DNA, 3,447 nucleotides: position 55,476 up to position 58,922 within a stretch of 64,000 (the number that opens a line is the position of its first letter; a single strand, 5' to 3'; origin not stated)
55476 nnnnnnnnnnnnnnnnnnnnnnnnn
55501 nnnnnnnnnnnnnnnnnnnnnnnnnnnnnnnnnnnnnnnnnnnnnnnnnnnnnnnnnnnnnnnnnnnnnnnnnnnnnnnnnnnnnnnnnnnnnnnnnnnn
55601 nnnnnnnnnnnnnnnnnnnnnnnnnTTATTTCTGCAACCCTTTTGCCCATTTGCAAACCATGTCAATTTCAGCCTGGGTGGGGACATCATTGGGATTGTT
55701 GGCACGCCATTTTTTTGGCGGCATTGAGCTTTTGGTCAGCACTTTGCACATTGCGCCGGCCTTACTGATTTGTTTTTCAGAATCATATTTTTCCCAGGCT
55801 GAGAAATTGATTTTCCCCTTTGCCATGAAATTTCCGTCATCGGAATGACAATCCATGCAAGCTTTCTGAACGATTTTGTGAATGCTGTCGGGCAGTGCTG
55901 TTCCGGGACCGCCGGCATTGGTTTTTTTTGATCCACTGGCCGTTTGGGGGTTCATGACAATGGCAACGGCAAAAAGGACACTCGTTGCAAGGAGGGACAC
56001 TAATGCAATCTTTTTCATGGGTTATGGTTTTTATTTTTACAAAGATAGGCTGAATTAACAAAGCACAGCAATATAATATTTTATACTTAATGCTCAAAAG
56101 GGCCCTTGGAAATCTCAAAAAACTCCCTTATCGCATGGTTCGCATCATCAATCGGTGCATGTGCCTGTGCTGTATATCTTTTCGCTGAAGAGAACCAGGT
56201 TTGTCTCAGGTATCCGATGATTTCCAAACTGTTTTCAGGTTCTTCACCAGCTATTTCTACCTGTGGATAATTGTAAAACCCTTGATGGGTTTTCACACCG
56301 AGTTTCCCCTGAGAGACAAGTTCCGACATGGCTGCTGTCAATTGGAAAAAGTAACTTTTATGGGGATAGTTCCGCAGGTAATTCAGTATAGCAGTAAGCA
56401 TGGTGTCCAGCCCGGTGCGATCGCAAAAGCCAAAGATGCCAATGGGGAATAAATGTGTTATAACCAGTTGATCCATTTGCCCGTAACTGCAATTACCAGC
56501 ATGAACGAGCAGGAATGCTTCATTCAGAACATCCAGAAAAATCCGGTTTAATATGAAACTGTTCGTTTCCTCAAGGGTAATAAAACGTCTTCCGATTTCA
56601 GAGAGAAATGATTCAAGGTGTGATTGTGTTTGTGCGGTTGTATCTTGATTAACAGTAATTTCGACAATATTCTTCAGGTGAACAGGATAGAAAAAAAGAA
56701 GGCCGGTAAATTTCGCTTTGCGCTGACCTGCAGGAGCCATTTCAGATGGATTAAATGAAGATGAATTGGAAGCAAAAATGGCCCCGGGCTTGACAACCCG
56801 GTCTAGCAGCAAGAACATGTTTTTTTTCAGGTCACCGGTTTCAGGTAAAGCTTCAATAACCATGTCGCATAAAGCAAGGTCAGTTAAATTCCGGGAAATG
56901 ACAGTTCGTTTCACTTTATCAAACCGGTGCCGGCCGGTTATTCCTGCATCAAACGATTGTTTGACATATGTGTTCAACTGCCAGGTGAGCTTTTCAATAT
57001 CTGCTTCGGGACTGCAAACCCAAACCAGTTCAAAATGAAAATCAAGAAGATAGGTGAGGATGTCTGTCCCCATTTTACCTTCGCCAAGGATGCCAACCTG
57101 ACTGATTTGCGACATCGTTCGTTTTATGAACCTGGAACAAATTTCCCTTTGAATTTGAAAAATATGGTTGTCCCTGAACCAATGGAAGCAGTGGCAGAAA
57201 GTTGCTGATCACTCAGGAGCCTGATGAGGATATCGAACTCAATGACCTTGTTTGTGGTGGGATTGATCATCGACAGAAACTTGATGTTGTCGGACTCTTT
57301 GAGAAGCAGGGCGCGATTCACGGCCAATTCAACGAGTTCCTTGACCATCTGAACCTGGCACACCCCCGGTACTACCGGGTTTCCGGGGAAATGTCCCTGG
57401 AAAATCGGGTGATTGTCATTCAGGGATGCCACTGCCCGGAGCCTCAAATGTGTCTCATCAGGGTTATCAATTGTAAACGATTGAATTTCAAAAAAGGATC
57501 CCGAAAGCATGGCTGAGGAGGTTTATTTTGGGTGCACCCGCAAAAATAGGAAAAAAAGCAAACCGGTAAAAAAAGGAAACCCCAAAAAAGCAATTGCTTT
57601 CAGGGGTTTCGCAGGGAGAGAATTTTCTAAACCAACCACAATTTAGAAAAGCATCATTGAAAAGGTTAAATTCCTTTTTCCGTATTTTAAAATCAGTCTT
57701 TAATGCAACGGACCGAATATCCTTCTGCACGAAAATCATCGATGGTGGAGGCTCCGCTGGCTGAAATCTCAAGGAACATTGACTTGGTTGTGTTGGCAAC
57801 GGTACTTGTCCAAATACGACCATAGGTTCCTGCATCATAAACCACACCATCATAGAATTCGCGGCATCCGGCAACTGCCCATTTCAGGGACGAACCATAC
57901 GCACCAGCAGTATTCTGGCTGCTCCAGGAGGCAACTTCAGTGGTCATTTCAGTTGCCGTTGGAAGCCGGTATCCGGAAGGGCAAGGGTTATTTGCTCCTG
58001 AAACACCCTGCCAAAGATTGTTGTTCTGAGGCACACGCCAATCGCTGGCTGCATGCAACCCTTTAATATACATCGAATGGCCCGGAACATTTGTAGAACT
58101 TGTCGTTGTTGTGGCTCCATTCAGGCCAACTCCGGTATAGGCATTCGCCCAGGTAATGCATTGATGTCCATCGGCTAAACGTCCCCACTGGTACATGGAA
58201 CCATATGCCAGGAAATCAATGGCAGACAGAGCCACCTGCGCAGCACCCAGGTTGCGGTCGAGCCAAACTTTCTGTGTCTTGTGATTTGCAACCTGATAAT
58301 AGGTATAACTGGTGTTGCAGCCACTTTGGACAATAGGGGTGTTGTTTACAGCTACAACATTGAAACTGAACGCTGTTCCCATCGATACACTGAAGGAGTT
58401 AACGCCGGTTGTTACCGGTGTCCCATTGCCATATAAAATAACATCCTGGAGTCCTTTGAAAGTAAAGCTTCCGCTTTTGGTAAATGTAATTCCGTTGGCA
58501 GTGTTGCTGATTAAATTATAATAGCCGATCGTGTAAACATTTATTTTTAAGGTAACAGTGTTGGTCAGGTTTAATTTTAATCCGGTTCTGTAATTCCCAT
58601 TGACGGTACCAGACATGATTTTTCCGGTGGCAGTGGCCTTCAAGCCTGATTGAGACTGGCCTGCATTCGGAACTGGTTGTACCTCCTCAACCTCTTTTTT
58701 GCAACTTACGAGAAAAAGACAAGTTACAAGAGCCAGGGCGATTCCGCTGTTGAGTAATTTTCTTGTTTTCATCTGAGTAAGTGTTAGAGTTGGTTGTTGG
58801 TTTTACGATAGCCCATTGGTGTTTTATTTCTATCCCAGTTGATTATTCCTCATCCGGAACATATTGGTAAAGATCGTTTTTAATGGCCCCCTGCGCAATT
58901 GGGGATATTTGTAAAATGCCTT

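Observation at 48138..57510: Unclassified biosynthetic-looking gene cluster: hot-dog dehydratase, HADH-like, CxxCH protein, GT2-DUF2062, B12-radical SAM, two unknowns, O-MT remnant, PaaK-like ligase, with no KS or ACP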

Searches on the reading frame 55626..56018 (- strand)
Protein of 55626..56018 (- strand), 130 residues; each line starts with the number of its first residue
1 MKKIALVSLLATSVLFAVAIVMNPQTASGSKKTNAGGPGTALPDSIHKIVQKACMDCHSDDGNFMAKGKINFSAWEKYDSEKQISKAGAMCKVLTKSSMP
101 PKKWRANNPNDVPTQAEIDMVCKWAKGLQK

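Call 4: search_protein_families(library=pfam, proteins=[window:55626-56018:-], max_evalue=0.01)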
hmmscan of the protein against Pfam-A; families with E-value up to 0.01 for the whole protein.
window:55626-56018:- (130 aa): 1 family
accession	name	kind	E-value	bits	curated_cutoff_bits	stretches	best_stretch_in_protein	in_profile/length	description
PF14376.11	Haem_bd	-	1.5e-12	48.1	27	2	66-126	72-132/133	Haem-binding domain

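Call 5: search_protein_families(library=ncbifam, proteins=[window:55626-56018:-], max_evalue=0.01)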
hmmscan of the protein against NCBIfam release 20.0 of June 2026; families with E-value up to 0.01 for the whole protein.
window:55626-56018:- (130 aa): 1 family
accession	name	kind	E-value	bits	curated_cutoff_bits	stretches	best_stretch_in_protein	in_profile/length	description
NF045774.1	cytochro_C551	exception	0.0011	18.8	118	1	1-61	1-57/110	cytochrome c551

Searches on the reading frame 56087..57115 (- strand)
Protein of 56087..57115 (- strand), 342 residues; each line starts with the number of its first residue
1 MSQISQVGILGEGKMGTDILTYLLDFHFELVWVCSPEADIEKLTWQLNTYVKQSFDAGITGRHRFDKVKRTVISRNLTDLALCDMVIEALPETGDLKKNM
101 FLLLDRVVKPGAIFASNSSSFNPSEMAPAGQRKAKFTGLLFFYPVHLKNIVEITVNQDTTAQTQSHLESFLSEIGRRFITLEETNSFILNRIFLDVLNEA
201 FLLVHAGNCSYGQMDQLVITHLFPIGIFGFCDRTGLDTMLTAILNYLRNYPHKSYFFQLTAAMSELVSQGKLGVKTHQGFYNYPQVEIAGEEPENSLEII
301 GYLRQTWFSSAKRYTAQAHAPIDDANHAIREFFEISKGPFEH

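Call 4: search_protein_families(library=pfam, proteins=[window:56087-57115:-], max_evalue=0.01)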
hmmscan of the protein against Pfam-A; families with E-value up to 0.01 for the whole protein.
window:56087-57115:- (342 aa): 2 families
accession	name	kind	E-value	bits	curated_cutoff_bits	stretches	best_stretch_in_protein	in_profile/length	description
PF02737.24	3HCDH_N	-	5.7e-31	108.2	22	1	6-183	1-179/180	3-hydroxyacyl-CoA dehydrogenase, NAD binding domain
PF00725.27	3HCDH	-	4.9e-15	56.3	22.1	1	187-283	2-97/97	3-hydroxyacyl-CoA dehydrogenase, C-terminal domain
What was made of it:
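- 56087..57115 (-): 3-hydroxyacyl-CoA-dehydrogenase-like protein, 342 aa, with the catalytic His replaced by Leu. 3HCDH_N 108 bits + 3HCDH 56 bits (call 4).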

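Call 5: search_protein_families(library=ncbifam, proteins=[window:56087-57115:-], max_evalue=0.01)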
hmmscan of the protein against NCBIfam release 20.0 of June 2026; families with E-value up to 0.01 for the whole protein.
window:56087-57115:- (342 aa): 19 families
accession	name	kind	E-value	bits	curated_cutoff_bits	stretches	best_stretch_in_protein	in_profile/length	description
NF004474.0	PRK05808.1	subfamily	6.3e-41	140.5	408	1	3-283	2-282/283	3-hydroxybutyryl-CoA dehydrogenase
NF005875.0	PRK07819.1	subfamily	9e-37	127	319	1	2-283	3-286/287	3-hydroxybutyryl-CoA dehydrogenase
NF005715.0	PRK07530.1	equivalog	1.9e-36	125.9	420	1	2-284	2-284/292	3-hydroxybutyryl-CoA dehydrogenase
NF006124.0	PRK08268.1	subfamily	5.9e-36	124.5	508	1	2-293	5-297/507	3-hydroxyacyl-CoA dehydrogenase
NF006722.0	PRK09260.1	equivalog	1.3e-35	123.1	429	1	4-285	2-283/289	3-hydroxyacyl-CoA dehydrogenase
NF006143.0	PRK08293.1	equivalog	1.6e-35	122.8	312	1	3-285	3-289/291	3-hydroxyacyl-CoA dehydrogenase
NF008363.0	PRK11154.1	equivalog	6.2e-30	103.9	869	1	3-285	308-588/708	fatty acid oxidation complex subunit alpha FadJ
NF006125.0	PRK08269.1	equivalog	6e-27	94.5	427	1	63-303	71-316/334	3-hydroxybutyryl-CoA dehydrogenase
NF008727.0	PRK11730.1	equivalog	1.4e-26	93.1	870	1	72-286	382-595/717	fatty acid oxidation complex subunit alpha FadB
NF004699.0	PRK06035.1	equivalog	3.4e-26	92.1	500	1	4-276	3-278/294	3-hydroxyacyl-CoA dehydrogenase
TIGR02440.1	FadJ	equivalog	2.8e-25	88.7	968.45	1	3-285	303-583/699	fatty acid oxidation complex subunit alpha FadJ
NF052272.1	Staph_FadB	exception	4.8e-25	87.9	999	1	3-282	2-287/752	3-hydroxyacyl-CoA dehydrogenase/crotonase FadB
TIGR02279.1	PaaC-3OHAcCoADH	equivalog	9e-25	87.5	669.4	1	3-285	4-287/503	3-hydroxyacyl-CoA dehydrogenase PaaH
TIGR02441.1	fa_ox_alpha_mit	equivalog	2.4e-23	82.1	964.65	1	3-286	334-616/737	fatty acid oxidation complex subunit alpha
NF042925.1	FHMPC_DH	equivalog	1.8e-21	76.8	500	1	6-290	2-287/304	5-formyl-3-hydroxy-2-methylpyridine 4-carboxylate 5-dehydrogenase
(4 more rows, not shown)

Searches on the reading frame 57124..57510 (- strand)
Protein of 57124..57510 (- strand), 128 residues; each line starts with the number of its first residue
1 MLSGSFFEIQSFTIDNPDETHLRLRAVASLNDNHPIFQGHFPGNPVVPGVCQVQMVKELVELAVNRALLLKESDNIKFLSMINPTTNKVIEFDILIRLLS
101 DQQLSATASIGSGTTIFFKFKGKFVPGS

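Call 4: search_protein_families(library=pfam, proteins=[window:57124-57510:-], max_evalue=0.01)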
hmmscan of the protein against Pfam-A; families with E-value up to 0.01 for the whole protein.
window:57124-57510:- (128 aa): 1 family
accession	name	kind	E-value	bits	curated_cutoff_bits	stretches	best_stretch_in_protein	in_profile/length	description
PF07977.19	FabA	-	9e-08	32.3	23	1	24-89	27-104/138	FabA-like domain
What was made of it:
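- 57124..57510 (-): Hot-dog (FabA/FabZ-like) dehydratase, 128 aa; counterpart of the FlxS/ApeI-type dehydratase. PF07977 FabA, 32.3 bits (call 4).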

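Call 5: search_protein_families(library=ncbifam, proteins=[window:57124-57510:-], max_evalue=0.01)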
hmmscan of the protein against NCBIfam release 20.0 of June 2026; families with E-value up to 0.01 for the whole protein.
window:57124-57510:- (128 aa): 5 families
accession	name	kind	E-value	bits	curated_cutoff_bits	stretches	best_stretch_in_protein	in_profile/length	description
TIGR01750.1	fabZ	equivalog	4.7e-08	33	155.15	1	23-111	30-128/141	3-hydroxyacyl-ACP dehydratase FabZ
NF009667.0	PRK13188.1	equivalog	7.6e-08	31.5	465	1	26-93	352-427/464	bifunctional UDP-3-O-[3-hydroxymyristoyl] N-acetylglucosamine deacetylase/3-hydroxyacyl-ACP dehydratase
NF000582.1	PRK00006.1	equivalog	1.2e-07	31.7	113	1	23-90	29-103/137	3-hydroxyacyl-ACP dehydratase FabZ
NF003509.0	PRK05174.1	equivalog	0.00017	21.5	124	1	24-106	55-141/172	bifunctional 3-hydroxydecanoyl-ACP dehydratase/trans-2-decenoyl-ACP isomerase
TIGR01749.1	fabA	equivalog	0.0012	18.8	238.15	1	25-101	53-133/169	3-hydroxyacyl-[acyl-carrier-protein] dehydratase FabA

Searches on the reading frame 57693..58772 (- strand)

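Call 8: search_protein_families(library=ncbifam, proteins=[window:57693-58772:-], max_evalue=0.001)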
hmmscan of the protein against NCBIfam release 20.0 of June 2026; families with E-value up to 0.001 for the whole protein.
window:57693-58772:- (359 aa): 1 family
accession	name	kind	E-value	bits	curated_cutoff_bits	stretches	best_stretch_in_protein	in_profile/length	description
TIGR02145.1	Fib_succ_major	domain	5.6e-07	30.4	41.65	1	186-359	42-176/176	FISUMP domain-containing protein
